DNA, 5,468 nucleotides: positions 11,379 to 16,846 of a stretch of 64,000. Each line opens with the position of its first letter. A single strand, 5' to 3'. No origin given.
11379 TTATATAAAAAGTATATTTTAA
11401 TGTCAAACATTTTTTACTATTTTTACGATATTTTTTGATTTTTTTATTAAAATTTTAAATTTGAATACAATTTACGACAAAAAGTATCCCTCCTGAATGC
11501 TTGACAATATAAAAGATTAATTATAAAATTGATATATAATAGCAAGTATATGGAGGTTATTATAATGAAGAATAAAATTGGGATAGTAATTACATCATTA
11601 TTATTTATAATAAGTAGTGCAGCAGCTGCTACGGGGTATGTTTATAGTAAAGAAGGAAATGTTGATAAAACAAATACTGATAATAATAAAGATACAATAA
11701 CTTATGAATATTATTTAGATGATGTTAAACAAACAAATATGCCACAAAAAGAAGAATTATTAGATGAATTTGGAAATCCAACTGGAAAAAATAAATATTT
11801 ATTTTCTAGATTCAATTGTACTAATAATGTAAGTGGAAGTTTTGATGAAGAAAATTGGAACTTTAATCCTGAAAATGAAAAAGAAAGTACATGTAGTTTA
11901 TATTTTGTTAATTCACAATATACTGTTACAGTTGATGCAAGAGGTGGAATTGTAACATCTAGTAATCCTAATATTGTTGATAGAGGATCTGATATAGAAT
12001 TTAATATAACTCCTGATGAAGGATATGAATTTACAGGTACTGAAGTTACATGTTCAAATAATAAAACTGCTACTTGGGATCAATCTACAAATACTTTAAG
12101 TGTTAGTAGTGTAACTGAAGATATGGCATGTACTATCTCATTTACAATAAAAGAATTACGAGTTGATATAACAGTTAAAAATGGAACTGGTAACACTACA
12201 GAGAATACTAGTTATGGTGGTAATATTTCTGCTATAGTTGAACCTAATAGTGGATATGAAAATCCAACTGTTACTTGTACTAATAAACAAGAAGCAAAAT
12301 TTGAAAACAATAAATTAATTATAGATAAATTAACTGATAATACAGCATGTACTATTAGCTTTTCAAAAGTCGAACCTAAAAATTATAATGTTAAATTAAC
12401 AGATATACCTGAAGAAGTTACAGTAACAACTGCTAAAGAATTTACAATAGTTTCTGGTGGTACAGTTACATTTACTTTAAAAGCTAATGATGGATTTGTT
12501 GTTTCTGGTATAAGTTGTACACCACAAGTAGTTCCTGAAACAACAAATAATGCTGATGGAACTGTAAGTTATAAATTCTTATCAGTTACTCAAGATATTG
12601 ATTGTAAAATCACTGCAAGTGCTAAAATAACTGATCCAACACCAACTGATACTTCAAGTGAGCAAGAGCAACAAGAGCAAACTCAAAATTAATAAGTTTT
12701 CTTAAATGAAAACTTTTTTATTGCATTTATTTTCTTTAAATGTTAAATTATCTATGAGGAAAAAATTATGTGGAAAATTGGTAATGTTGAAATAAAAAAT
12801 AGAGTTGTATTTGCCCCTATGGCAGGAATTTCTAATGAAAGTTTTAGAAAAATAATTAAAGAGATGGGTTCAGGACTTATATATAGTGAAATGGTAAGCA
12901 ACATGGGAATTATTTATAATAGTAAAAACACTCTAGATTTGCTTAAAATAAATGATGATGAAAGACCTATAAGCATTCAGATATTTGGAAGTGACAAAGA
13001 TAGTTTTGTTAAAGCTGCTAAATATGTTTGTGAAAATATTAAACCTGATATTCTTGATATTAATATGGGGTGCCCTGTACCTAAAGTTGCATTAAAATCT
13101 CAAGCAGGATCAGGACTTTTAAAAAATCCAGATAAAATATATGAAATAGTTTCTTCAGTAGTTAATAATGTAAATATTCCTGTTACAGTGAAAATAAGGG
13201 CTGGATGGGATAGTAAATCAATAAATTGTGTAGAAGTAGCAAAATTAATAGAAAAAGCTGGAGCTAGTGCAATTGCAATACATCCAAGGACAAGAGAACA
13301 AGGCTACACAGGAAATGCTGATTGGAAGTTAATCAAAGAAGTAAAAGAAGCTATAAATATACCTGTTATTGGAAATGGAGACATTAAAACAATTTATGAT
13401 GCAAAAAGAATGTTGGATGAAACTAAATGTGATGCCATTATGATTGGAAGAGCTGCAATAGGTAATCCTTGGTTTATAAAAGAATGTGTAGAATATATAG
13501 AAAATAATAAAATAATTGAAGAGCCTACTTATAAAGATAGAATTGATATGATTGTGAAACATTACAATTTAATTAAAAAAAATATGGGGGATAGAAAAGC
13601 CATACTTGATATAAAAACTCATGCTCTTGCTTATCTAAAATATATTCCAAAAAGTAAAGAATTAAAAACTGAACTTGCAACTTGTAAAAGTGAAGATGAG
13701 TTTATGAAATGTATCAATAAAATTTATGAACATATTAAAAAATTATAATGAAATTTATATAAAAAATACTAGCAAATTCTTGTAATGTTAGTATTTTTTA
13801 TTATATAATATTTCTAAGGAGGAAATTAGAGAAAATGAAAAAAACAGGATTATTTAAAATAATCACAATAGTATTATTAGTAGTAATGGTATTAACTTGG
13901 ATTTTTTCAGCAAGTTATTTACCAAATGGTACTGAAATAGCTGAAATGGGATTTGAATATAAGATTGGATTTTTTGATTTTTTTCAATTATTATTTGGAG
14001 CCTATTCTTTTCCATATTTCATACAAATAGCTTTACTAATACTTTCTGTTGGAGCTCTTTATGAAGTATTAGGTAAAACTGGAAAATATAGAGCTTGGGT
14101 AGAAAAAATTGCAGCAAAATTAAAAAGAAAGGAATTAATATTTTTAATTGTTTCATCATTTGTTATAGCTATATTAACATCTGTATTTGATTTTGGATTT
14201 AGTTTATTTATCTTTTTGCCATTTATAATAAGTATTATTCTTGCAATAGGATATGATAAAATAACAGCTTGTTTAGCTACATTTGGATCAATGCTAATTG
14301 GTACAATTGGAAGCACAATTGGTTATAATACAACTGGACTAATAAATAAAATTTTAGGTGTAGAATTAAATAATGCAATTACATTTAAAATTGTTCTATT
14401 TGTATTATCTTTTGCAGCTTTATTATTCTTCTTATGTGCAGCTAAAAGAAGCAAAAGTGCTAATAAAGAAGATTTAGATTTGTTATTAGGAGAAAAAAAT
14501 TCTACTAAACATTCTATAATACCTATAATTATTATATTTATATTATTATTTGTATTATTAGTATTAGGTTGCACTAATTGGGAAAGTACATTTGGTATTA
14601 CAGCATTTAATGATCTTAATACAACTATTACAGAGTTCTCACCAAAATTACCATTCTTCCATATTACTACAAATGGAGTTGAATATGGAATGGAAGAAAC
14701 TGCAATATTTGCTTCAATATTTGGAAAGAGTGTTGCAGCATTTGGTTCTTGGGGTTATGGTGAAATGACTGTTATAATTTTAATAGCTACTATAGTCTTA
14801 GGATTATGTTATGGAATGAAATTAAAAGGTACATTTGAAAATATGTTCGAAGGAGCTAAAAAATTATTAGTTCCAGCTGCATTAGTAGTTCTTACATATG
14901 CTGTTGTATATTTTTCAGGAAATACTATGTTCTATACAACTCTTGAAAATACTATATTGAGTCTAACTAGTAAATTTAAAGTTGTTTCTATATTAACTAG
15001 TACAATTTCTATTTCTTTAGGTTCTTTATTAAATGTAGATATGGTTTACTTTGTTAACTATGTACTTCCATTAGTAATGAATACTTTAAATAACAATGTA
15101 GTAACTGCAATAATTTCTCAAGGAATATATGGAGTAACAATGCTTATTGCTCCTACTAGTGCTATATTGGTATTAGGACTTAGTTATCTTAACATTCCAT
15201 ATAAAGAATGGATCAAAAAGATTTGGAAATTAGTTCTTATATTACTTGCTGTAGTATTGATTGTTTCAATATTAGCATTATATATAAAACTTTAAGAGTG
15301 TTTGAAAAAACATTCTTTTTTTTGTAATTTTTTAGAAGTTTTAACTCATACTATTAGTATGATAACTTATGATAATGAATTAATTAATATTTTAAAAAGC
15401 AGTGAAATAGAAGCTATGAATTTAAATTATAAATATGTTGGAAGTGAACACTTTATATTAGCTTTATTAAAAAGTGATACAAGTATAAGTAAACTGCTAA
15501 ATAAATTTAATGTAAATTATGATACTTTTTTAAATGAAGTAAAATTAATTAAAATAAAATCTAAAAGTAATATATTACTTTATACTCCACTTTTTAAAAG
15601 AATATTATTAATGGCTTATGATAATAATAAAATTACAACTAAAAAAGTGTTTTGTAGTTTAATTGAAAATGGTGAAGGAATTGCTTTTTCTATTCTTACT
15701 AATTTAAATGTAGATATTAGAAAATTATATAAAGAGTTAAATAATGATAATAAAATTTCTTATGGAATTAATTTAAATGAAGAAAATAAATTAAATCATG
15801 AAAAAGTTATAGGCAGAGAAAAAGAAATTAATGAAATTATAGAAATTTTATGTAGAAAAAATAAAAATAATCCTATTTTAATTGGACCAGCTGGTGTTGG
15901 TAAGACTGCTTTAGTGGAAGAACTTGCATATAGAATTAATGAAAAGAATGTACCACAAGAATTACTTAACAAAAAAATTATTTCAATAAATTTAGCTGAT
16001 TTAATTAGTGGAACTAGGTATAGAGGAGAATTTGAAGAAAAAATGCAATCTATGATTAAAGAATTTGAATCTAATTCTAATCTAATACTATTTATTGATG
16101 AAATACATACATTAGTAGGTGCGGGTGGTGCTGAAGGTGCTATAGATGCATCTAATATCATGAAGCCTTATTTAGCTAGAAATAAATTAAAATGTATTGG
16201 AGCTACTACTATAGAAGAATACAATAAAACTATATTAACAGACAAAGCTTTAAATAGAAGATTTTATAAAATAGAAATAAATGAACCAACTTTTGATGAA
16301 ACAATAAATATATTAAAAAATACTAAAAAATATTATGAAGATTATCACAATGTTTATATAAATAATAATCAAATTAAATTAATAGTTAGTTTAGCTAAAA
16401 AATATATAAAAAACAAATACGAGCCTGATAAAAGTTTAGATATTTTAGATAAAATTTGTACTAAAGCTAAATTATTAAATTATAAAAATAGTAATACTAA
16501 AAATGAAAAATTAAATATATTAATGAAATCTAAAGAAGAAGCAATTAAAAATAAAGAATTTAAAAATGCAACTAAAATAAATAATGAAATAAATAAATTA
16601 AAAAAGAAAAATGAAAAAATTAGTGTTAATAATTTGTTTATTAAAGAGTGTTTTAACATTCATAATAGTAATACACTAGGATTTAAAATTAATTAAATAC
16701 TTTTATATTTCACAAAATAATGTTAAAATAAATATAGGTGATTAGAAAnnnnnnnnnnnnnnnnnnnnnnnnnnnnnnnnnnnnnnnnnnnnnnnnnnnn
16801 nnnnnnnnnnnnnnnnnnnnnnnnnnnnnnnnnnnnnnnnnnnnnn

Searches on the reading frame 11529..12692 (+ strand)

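Call 32: search_protein_families(library=pfam, proteins=[window:11529-12692:+], max_evalue=0.00001)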
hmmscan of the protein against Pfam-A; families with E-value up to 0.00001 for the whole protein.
window:11529-12692:+ (387 aa): 1 family
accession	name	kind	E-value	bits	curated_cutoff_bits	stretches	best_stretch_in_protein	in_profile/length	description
PF18998.6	Flg_new_2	-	5.9e-07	29.8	23.6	1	131-204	1-68/73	Divergent InlB B-repeat domain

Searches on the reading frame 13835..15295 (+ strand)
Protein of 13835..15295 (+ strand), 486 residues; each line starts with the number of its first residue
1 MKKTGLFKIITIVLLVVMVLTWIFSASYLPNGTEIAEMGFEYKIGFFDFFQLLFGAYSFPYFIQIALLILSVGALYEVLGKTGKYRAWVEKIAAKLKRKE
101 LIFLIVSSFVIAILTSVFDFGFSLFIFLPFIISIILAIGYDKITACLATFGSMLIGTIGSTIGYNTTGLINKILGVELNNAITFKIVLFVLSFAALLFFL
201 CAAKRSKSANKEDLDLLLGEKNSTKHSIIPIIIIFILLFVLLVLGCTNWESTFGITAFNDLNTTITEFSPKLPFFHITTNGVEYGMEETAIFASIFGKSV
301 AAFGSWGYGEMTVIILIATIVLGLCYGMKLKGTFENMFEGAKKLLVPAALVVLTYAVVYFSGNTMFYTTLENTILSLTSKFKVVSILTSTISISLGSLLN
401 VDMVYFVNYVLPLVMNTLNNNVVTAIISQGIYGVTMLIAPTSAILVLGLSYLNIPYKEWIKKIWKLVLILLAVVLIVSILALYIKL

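Call 32: search_protein_families(library=pfam, proteins=[window:13835-15295:+], max_evalue=0.00001)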
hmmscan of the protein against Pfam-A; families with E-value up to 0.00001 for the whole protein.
window:13835-15295:+ (486 aa): 1 family
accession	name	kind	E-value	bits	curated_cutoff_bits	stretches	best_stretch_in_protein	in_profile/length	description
PF03606.21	DcuC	-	9.5e-22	77.6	23.1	1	7-481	5-459/461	C4-dicarboxylate anaerobic carrier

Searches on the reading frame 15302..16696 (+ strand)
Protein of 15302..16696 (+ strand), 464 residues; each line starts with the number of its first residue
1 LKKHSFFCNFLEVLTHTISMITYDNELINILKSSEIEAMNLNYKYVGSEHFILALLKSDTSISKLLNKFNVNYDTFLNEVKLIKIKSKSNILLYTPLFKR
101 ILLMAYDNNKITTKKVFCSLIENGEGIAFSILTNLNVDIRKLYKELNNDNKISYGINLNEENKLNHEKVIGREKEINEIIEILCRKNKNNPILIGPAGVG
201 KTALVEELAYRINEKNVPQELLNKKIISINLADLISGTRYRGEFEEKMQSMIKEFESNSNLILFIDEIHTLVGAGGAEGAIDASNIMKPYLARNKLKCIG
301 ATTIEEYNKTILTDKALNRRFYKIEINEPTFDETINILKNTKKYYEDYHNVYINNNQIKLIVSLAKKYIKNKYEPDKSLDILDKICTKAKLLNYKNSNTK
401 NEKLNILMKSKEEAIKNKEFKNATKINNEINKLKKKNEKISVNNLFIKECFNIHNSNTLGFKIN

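Call 32: search_protein_families(library=pfam, proteins=[window:15302-16696:+], max_evalue=0.00001)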
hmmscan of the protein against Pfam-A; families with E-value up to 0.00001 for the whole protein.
window:15302-16696:+ (464 aa): 6 families
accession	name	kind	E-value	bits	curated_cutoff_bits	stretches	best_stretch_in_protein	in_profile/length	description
PF17871.7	AAA_lid_9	-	7.1e-20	71.3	22.8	1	331-428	2-102/104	AAA lid domain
PF02861.25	Clp_N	-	6.4e-15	55.5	20.7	1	37-81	4-49/53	Clp amino terminal domain, pathogenicity island component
PF00004.35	AAA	-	1e-14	55.5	21.2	1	192-307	2-114/131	ATPase family associated with various cellular activities (AAA)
PF13191.12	AAA_16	-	3e-09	38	32.6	1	168-216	1-52/167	AAA ATPase domain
PF07728.20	AAA_5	-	6.6e-07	29.8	22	1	192-270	3-77/139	AAA domain (dynein-related subfamily)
PF05621.17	TniB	-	2.6e-06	27.5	22.4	0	169-327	16-185/189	Bacterial TniB protein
